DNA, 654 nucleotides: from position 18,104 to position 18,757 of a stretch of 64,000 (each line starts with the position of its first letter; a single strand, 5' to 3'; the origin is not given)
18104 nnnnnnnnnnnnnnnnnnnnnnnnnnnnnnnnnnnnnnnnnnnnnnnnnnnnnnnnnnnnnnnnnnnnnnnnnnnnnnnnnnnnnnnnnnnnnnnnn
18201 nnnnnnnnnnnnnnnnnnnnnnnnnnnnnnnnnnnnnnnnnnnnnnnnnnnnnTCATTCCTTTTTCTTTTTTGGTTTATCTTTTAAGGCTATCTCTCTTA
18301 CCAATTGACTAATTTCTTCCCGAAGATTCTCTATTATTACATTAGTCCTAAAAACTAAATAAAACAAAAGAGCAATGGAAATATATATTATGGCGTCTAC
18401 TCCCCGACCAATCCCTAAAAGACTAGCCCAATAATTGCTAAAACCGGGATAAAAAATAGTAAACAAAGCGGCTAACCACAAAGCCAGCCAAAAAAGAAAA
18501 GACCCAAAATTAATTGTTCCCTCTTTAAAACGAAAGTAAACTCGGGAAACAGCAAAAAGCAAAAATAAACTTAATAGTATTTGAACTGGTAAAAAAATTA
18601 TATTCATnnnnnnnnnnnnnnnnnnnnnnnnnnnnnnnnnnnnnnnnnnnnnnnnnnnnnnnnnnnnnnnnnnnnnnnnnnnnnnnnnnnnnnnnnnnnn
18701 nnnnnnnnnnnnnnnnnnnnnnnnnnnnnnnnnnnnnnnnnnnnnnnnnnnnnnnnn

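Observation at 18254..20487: DUF2304 small membrane protein, TM-less Dpm1-like GT2 and PIG-V-like mannosyltransferase as a three-gene module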

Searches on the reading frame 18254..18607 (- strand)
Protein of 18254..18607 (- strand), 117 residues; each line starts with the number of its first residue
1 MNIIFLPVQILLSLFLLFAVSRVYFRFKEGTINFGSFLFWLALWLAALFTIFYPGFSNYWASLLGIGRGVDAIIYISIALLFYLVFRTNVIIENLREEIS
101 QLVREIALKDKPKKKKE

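Call 3: search_protein_families(library=pfam, proteins=[window:18254-18607:-], max_evalue=0.01)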
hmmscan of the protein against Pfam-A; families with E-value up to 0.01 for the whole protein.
window:18254-18607:- (117 aa): 1 family
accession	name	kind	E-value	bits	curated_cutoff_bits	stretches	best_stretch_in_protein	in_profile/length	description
PF10066.14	DUF2304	-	2.2e-22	79.7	25.5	1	8-111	2-105/106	Uncharacterized conserved protein (DUF2304)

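Call 4: search_protein_families(library=ncbifam, proteins=[window:18254-18607:-], max_evalue=0.01)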
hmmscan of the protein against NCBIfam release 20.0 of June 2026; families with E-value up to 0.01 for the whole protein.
window:18254-18607:- (117 aa): 0 families

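Call 12: find_homologous_proteins(query=window:18254-18607:-, max_evalue=0.001)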
Query window:18254-18607:- (117 aa): 126 proteins with E <= 0.001 among 168 candidates; the best 120 are listed.
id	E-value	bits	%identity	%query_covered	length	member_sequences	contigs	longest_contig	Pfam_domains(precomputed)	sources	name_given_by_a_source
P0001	2.2e-67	242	100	100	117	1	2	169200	PF10066.15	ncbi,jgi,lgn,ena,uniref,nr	ncbi:DUF2304 domain-containing protein [Candidatus Beckwithbacteria bacterium CG10_big_fil_rev_8_21_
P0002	2.6e-51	191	73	92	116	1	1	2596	PF10066.15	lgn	-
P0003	4.3e-51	190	74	100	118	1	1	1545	PF10066.15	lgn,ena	-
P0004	8.1e-50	186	72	100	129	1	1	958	PF10066.15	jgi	-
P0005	8.6e-50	186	72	99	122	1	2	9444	PF10066.15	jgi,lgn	-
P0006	1.2e-49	185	75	94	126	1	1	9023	PF10066.15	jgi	-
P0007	1.7e-49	185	72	100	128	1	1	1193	PF10066.15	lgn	-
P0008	4.4e-49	183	70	93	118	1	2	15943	PF10066.15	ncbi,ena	-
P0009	5.0e-49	183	71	77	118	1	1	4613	PF10066.15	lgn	-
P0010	5.3e-49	183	71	92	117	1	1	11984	PF10066.15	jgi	jgi:hypothetical protein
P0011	1.7e-48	182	73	98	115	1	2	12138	PF10066.15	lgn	-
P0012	6.1e-48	180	72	96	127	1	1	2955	PF10066.15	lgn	-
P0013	6.9e-48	180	74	82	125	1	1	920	PF10066.15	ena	-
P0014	1.6e-47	178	70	97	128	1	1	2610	PF10066.15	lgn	-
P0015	2.0e-45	172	64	97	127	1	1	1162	PF10066.15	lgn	-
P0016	1.7e-43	165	67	98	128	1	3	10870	PF10066.15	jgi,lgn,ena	-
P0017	2.3e-43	165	64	99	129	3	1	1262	PF10066.15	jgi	-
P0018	2.9e-43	165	65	99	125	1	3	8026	PF10066.15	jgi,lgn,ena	-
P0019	3.8e-43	164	65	99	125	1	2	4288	PF10066.15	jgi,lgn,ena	-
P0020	3.9e-43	164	68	98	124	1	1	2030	PF10066.15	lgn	-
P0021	1.0e-41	160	66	82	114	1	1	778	PF10066.15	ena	-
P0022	2.4e-41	158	68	97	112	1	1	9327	PF10066.15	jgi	-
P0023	2.3e-40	155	65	100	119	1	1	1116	PF10066.15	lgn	-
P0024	8.5e-40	153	62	98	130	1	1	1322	PF10066.15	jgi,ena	-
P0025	3.8e-39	151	59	100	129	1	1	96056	PF10066.15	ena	-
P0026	5.8e-39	151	59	85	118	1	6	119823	PF10066.15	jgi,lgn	jgi:small membrane protein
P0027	1.4e-38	150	60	99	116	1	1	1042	PF10066.15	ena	-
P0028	4.2e-35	138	58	97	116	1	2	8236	PF10066.15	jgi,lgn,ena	-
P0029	5.0e-35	138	58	100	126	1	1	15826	PF10066.15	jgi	jgi:hypothetical protein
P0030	9.4e-35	137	58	97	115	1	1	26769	PF10066.15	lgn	-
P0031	3.4e-34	135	59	98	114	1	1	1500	PF10066.15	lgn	-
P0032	4.0e-34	135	56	100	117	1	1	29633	PF10066.15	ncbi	-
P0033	4.5e-34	135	56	100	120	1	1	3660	PF10066.15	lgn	-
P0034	7.4e-34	134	56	96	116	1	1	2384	PF10066.15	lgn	-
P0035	1.4e-33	133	52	100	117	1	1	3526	PF10066.15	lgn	-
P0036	2.1e-33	133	55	96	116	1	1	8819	PF10066.15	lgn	-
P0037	2.1e-33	133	59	95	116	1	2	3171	PF10066.15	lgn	-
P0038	2.9e-33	132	59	96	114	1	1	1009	PF10066.15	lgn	-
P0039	3.0e-33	132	55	97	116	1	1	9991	PF10066.15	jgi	jgi:hypothetical protein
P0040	3.5e-33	132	55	97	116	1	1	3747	PF10066.15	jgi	jgi:small membrane protein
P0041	3.9e-33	132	56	100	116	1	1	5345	PF10066.15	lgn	-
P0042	4.1e-33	132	54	88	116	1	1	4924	PF10066.15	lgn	-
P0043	4.5e-33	132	55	89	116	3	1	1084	PF10066.15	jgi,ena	-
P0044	4.6e-33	132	55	88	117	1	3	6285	PF10066.15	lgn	-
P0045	5.1e-33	132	56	89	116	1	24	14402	PF10066.15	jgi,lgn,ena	-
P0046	7.3e-33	131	54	89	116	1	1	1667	PF10066.15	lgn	-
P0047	8.8e-33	131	54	86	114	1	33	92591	PF10066.15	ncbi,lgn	-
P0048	9.9e-33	131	56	93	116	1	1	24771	PF10066.15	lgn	-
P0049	1.1e-32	131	54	97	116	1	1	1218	PF10066.15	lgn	-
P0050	1.1e-32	130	56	100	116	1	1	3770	PF10066.15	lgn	-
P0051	1.2e-32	130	55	87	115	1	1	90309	PF10066.15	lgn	-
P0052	1.4e-32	130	54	97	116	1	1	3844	PF10066.15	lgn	-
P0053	1.7e-32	130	54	100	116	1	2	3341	PF10066.15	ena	-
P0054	2.1e-32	130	54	100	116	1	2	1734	PF10066.15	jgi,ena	-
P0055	2.2e-32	130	57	96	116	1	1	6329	PF10066.15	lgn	-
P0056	2.5e-32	129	50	100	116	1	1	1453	PF10066.15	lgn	-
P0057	2.7e-32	129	55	97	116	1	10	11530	PF10066.15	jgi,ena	-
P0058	3.1e-32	129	57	96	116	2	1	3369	PF10066.15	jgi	jgi:hypothetical protein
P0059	3.2e-32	129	58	83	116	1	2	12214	PF10066.15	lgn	-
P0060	3.3e-32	129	58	94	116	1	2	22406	PF10066.15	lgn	-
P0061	4.2e-32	129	56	99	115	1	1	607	PF10066.15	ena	-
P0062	6.9e-32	128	56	81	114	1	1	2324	PF10066.15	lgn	-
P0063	8.0e-32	128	57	95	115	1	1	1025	PF10066.15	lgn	-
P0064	8.2e-32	128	54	97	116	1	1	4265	PF10066.15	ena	-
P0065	9.2e-32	128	54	96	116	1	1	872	PF10066.15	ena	-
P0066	9.6e-32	127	55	81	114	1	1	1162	PF10066.15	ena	-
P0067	2.5e-31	126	56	96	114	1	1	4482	PF10066.15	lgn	-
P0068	2.5e-31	126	53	97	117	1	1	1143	PF10066.15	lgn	-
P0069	4.3e-31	125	54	96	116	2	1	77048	PF10066.15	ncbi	-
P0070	7.1e-31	125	56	91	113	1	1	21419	PF10066.15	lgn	-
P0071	8.8e-31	124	53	99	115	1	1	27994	PF10066.15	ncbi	-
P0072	2.5e-30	123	49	97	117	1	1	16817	PF10066.15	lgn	-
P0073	2.7e-30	123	52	97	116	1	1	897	PF10066.15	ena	-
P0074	2.9e-30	123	56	94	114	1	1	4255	PF10066.15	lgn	-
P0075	4.8e-30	122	54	93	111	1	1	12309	PF10066.15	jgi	jgi:small membrane protein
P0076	7.4e-30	121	56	94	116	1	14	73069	PF10066.15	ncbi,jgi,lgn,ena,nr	ncbi:MAG: hypothetical protein ACD_40C00213G0046 [uncultured bacterium]|nr:MAG: hypothetical protein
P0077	7.6e-30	121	50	97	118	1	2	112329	PF10066.15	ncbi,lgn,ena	-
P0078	1.5e-29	120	51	100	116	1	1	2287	PF10066.15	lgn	-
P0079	1.5e-29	120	55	96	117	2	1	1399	PF10066.15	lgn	-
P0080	2.6e-29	120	53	81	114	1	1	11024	PF10066.15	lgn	-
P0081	3.6e-29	119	56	92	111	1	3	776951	PF10066.15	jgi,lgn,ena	-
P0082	8.1e-29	118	52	97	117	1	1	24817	PF10066.15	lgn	-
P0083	8.4e-29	118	56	93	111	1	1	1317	PF10066.15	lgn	-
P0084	9.7e-29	118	52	97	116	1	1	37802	PF10066.15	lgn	-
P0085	2.5e-28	116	52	93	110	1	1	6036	PF10066.15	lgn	-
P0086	5.3e-28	115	43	93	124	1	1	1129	PF10066.15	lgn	-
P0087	6.4e-28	115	51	94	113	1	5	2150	PF10066.15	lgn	-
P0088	8.8e-28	115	48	97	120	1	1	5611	PF10066.15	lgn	-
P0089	9.5e-28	115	49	94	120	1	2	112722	PF10066.15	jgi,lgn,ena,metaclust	metaclust:\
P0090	2.8e-27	113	59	89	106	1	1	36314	PF10066.15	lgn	-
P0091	2.8e-27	113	51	90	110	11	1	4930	PF10066.15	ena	-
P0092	3.1e-27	113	49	94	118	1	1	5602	PF10066.15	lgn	-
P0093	3.4e-27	113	51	93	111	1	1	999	PF10066.15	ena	-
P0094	4.4e-27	112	54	94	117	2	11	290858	PF10066.15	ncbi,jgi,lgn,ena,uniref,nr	ncbi:MAG: hypothetical protein UV73_C0001G0149 [Candidatus Gottesmanbacteria bacterium GW2011_GWA2_4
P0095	4.4e-27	112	54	94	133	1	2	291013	PF10066.15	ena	-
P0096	5.0e-27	112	51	93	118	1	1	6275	PF10066.15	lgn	-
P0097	5.4e-27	112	54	85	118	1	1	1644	PF10066.15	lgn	-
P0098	7.9e-27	112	51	94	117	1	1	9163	PF10066.15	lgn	-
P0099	8.0e-27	112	53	92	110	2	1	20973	PF10066.15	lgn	-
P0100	1.3e-26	111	51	94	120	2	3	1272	PF10066.15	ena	-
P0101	2.3e-26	110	53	92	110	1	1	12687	PF10066.15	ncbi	-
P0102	3.9e-26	109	50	93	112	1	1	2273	PF10066.15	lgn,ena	-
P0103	8.6e-26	108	51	94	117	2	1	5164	PF10066.15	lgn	-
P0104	9.5e-26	108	49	93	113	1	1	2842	PF10066.15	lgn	-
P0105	1.3e-25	108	49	93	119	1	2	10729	PF10066.15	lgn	-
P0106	2.3e-25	107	50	88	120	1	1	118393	PF10066.15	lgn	-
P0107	4.6e-25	106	54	92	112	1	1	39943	PF10066.15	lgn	-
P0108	5.9e-25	106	49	93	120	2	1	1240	PF10066.15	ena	-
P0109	1.9e-24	104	52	94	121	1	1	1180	PF10066.15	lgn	-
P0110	3.8e-24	103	54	91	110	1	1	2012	PF10066.15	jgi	jgi:hypothetical protein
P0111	9.1e-24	102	52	91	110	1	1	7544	PF10066.15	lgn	-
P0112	1.4e-23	101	52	88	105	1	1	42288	PF10066.15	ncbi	ncbi:DUF2304 domain-containing protein [candidate division KSB1 bacterium]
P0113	3.5e-23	100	46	93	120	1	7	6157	PF10066.15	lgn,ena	-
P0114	4.9e-23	99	54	91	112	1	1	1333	PF10066.15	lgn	-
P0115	9.1e-23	99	47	93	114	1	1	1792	PF10066.15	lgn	-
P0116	1.5e-22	98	44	94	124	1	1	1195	PF10066.15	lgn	-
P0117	2.7e-22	97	47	99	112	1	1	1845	PF10066.15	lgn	-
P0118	1.2e-21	95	46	91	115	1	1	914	PF10066.15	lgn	-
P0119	1.7e-21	94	43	94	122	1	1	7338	PF10066.15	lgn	-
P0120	6.1e-21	93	46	91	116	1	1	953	PF10066.15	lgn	-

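Call 20: find_related_loci(query=A2, collection=genome_contigs, flank=5000)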
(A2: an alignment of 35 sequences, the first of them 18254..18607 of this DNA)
Query A2 (117 aa) in genome_contigs; peptide patterns used: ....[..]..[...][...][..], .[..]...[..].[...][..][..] (x = any residue, [..] = any of these).
498 stretches matched a pattern; 260 encode a relative of the query (tblastn E <= 1e-3); the best 80 are kept; 80 distinct loci.
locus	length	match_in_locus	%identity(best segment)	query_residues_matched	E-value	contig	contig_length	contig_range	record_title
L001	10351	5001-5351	57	1-117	4e-45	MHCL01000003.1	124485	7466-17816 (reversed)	MAG: Candidatus Chisholmbacteria bacterium RIFCSPLOWO2_01_FULL_49_14 rifcsplowo2_01_scaffold_1111, whole genome shotgun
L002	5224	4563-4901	57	4-116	5e-40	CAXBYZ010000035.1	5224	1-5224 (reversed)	MAG TPA_asm: uncultured bacterium isolate SRR3724644_binner12_Refined_54 genome assembly, contig: ERZ4200978.5079, whole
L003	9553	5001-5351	51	1-117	3e-40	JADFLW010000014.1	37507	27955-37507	MAG: Patescibacteria group bacterium isolate B55T1B8 B55T1B8_NODE1534, whole genome shotgun sequence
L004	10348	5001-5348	55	1-116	4e-39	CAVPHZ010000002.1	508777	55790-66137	MAG: Candidatus Chisholmbacteria bacterium isolate MFD09964.bin.1.87 genome assembly, contig: contig_34727, whole genome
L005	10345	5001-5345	55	1-116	2e-38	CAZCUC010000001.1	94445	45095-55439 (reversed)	MAG TPA_asm: uncultured Pseudomonadales bacterium isolate SRP286056_co1_428 genome assembly, contig: NODE_173_length_944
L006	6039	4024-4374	51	1-117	1e-38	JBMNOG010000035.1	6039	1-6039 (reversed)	MAG: Patescibacteria group bacterium isolate SBF912SR1HQ0020 scaffold_45648_c1, whole genome shotgun sequence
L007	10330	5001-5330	56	6-115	2e-38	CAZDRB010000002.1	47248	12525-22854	MAG TPA_asm: uncultured Pseudomonadales bacterium isolate SRP093185_co1_60 genome assembly, contig: NODE_311_length_4724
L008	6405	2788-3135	54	4-117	5e-38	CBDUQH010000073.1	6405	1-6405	MAG TPA_asm: uncultured bacterium isolate SRR18550247_concoct_49 genome assembly, contig: ERZ25074849.975, whole genome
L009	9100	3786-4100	57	6-110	9e-37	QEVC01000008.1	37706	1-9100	MAG: Candidatus Microgenomates bacterium isolate GWF J3_scaffold_885, whole genome shotgun sequence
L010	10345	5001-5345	53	1-116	3e-36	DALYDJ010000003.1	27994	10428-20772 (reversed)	MAG TPA_asm: Candidatus Woesebacteria bacterium isolate CTOTU14224 NODE_355_length_27994_cov_3.714342, whole genome shot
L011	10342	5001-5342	53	1-114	6e-36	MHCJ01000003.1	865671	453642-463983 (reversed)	MAG: Candidatus Chisholmbacteria bacterium RIFCSPHIGHO2_01_FULL_52_32 rifcsphigho2_01_scaffold_32, whole genome shotgun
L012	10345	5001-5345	54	7-116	1e-35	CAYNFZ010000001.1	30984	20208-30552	MAG TPA_asm: uncultured Pseudomonadales bacterium isolate SRP214966_co4_92 genome assembly, contig: NODE_1001_length_309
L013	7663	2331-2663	53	1-111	6e-36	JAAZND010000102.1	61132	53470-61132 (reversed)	MAG: Candidatus Beckwithbacteria bacterium isolate AS27yjCOA_127 172821_AS27, whole genome shotgun sequence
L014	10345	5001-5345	50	2-116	1e-35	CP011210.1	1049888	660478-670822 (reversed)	MAG: Candidatus Beckwithbacteria bacterium GW2011_GWC1_49_16 chromosome, complete genome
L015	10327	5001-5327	53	9-117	1e-35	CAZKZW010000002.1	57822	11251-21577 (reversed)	MAG TPA_asm: uncultured Pseudomonadales bacterium isolate SRP192927_co3_66 genome assembly, contig: NODE_863_length_5782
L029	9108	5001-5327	50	7-115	3e-32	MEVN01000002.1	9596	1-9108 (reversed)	MAG: candidate division WWE3 bacterium RIFCSPLOWO2_12_FULL_36_10 rifcsplowo2_12_scaffold_10754, whole genome shotgun seq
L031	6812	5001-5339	50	2-114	2e-32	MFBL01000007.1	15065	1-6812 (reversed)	MAG: Candidatus Curtissbacteria bacterium RIFCSPHIGHO2_12_FULL_41_17 rifcsphigho2_12_scaffold_12985, whole genome shotgu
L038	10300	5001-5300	51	7-106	2e-31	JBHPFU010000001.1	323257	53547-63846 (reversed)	Nanoarchaeota archaeon isolate SAG AM-311-K19 NODE_1_length_323257_cov_31.942123, whole genome shotgun sequence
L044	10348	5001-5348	46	2-117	1e-30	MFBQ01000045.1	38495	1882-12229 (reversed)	MAG: Candidatus Curtissbacteria bacterium RIFCSPLOWO2_01_FULL_41_18 rifcsplowo2_01_scaffold_8950, whole genome shotgun s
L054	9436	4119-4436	51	9-114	7e-29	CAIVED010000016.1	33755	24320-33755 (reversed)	uncultured archaeon isolate AlinenSediments_bin-0934 genome assembly, contig: bin-0934:16/44, whole genome shotgun seque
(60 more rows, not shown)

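Call 36: search_protein_families(library=pfam, proteins=[L029:3804-4172:+, L038:3607-3969:+, L038:3906-4304:+, L054:3085-3429:+, L054:2735-3088:+, L001:3331-4317:+, L014:3388-4305:+, L005:2729-4315:+, L044:2721-4049:+, L031:4114-5007:+], max_evalue=0.01)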
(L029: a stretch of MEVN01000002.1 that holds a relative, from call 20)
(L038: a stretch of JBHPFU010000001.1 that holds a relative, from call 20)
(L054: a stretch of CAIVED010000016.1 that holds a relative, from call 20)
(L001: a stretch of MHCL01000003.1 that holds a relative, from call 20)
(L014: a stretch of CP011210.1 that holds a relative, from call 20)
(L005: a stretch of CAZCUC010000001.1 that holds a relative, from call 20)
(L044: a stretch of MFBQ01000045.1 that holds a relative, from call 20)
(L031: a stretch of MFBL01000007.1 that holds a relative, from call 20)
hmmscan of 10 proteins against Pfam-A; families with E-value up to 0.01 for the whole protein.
L029:3804-4172:+ (122 aa): 3 families
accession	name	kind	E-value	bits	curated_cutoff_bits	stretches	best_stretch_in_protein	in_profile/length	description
PF00892.27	EamA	-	4.4e-06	27.5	28.2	1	37-120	57-134/135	EamA-like transporter family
PF00893.25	Multi_Drug_Res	-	8.4e-05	23.5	23.7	1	51-111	32-92/93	Small Multidrug Resistance protein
PF10639.15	TMEM234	-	0.00023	21.7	30.1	1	8-119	3-112/113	Putative transmembrane family 234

L038:3607-3969:+ (120 aa): 2 families
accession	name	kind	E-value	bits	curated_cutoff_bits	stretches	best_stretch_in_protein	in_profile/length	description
PF00892.27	EamA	-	7e-07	30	28.2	1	12-115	37-134/135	EamA-like transporter family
PF10639.15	TMEM234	-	0.0078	16.7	30.1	1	35-114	33-112/113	Putative transmembrane family 234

L038:3906-4304:+ (132 aa): 2 families
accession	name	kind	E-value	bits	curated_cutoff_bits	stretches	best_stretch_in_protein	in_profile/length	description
PF00892.27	EamA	-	1.8e-08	35.2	28.2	1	23-132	27-134/135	EamA-like transporter family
PF10639.15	TMEM234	-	2.3e-06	28.1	30.1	1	51-132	31-113/113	Putative transmembrane family 234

L054:3085-3429:+ (114 aa): 4 families
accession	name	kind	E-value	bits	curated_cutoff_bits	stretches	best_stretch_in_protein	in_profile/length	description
PF00892.27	EamA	-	7.5e-08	33.2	28.2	1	8-112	32-134/135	EamA-like transporter family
PF03151.22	TPT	-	0.00061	19.7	30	1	23-113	49-137/291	Triose-phosphate Transporter family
PF10639.15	TMEM234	-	0.00081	19.9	30.1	1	30-111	30-112/113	Putative transmembrane family 234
PF05653.20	Mg_trans_NIPA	-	0.0028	17.3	26.2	1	7-109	7-117/295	Magnesium transporter NIPA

L054:2735-3088:+ (117 aa): 3 families
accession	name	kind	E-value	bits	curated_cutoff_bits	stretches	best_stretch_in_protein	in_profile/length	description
PF00892.27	EamA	-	1.8e-06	28.7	28.2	1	6-114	28-134/135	EamA-like transporter family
PF10639.15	TMEM234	-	2.4e-05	24.8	30.1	1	40-112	38-111/113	Putative transmembrane family 234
PF03151.22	TPT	-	6.6e-05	22.9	30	1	55-116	77-138/291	Triose-phosphate Transporter family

L001:3331-4317:+ (328 aa): 7 families
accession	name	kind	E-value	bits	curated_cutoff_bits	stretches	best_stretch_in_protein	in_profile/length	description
PF01370.27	Epimerase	-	7.6e-59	199.5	20.9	1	25-258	1-240/240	NAD dependent epimerase/dehydratase family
PF16363.11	GDP_Man_Dehyd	-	1e-55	190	27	1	26-320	1-331/332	GDP-mannose 4,6 dehydratase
PF01073.25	3Beta_HSD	-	2e-16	60.3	22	1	26-248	1-230/280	3-beta hydroxysteroid dehydrogenase/isomerase family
PF02719.21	Polysacc_synt_2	-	9.8e-13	48.4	20.2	1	25-272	1-243/293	Polysaccharide biosynthesis protein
PF04321.23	RmlD_sub_bind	-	6.6e-12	45.5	27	1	23-221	1-173/287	RmlD substrate binding domain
PF07993.18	NAD_binding_4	-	3.7e-07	30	20.1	1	71-202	74-210/258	Male sterility protein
PF00106.31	adh_short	-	0.00061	19.8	26.6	1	25-86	3-71/195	short chain dehydrogenase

L014:3388-4305:+ (305 aa): 10 families
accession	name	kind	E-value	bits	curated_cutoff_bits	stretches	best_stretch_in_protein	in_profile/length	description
PF01370.27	Epimerase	-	8.7e-59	199.3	20.9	1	9-235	1-240/240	NAD dependent epimerase/dehydratase family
PF16363.11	GDP_Man_Dehyd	-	3.9e-54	184.8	27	1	10-297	1-331/332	GDP-mannose 4,6 dehydratase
PF01073.25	3Beta_HSD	-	1.6e-20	73.7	22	1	10-225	1-230/280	3-beta hydroxysteroid dehydrogenase/isomerase family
PF04321.23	RmlD_sub_bind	-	6.4e-18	65.3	27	1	8-175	2-155/287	RmlD substrate binding domain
PF02719.21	Polysacc_synt_2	-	3.3e-16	59.7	20.2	1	9-255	1-249/293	Polysaccharide biosynthesis protein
PF07993.18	NAD_binding_4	-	3.4e-16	59.6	20.1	1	73-182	90-221/258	Male sterility protein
PF13460.12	NAD_binding_10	-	3.9e-10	40.3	27.2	1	13-170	1-145/184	NAD(P)H-binding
PF05368.20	NmrA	-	5.9e-05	23.3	27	1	6-119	2-107/298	NmrA-like family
PF08659.16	KR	-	0.00013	22.4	22.6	0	8-32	2-26/180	KR domain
PF00106.31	adh_short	-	0.0013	18.7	26.6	1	7-39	1-33/195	short chain dehydrogenase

L005:2729-4315:+ (528 aa): 1 family
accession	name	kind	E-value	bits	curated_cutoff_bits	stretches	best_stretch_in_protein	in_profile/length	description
PF09913.15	DUF2142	-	4.5e-19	69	30.1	1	23-431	2-393/395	Predicted membrane protein (DUF2142)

L044:2721-4049:+ (442 aa): 0 families

L031:4114-5007:+ (297 aa): 8 families
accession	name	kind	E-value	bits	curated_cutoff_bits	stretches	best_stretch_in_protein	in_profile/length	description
PF01370.27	Epimerase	-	3.1e-29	102.5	20.9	1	4-205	1-237/240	NAD dependent epimerase/dehydratase family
PF13460.12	NAD_binding_10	-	3.3e-23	82.9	27.2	1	8-152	1-150/184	NAD(P)H-binding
PF01073.25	3Beta_HSD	-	5e-16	59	22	1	6-114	2-119/280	3-beta hydroxysteroid dehydrogenase/isomerase family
PF07993.18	NAD_binding_4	-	5e-14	52.5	20.1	2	6-117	1-143/258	Male sterility protein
PF05368.20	NmrA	-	2.5e-12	47.5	27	1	2-222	3-230/298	NmrA-like family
PF16363.11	GDP_Man_Dehyd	-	4.9e-11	43.1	27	1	5-112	1-130/332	GDP-mannose 4,6 dehydratase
PF04321.23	RmlD_sub_bind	-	3.8e-09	36.5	27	1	3-228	2-233/287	RmlD substrate binding domain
PF02719.21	Polysacc_synt_2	-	1.7e-06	27.9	20.2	1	7-135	4-151/293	Polysaccharide biosynthesis protein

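Call 44: search_solved_structures(query=A2, max_evalue=10)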
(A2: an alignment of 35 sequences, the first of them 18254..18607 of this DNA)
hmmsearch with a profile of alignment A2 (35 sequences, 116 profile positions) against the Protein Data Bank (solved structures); distinct sequences matched with E-value up to 10: 0.

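Call 53: predict_structure(alignment_id=A2)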
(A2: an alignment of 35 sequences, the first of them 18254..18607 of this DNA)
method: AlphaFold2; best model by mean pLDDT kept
length: 117 residues; sequences in the alignment: 35
mean_pLDDT: 76.6   pTM: 0.40
mean pLDDT of the five models: 76.6, 72.0, 71.6, 68.4, 67.2
residues with pLDDT >= 90: 2; 70-90: 83; 50-70: 28; < 50: 4
segments of 3 or more residues with pLDDT < 50: none
pLDDT, mean of each block of 10 residues (from residue 1): 67 84 84 83 83 68 63 76 87 85 80 53
secondary structure, 60 per line:
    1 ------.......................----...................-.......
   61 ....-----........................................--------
elements in order: H7-29 H34-52 H54-64 H70-109
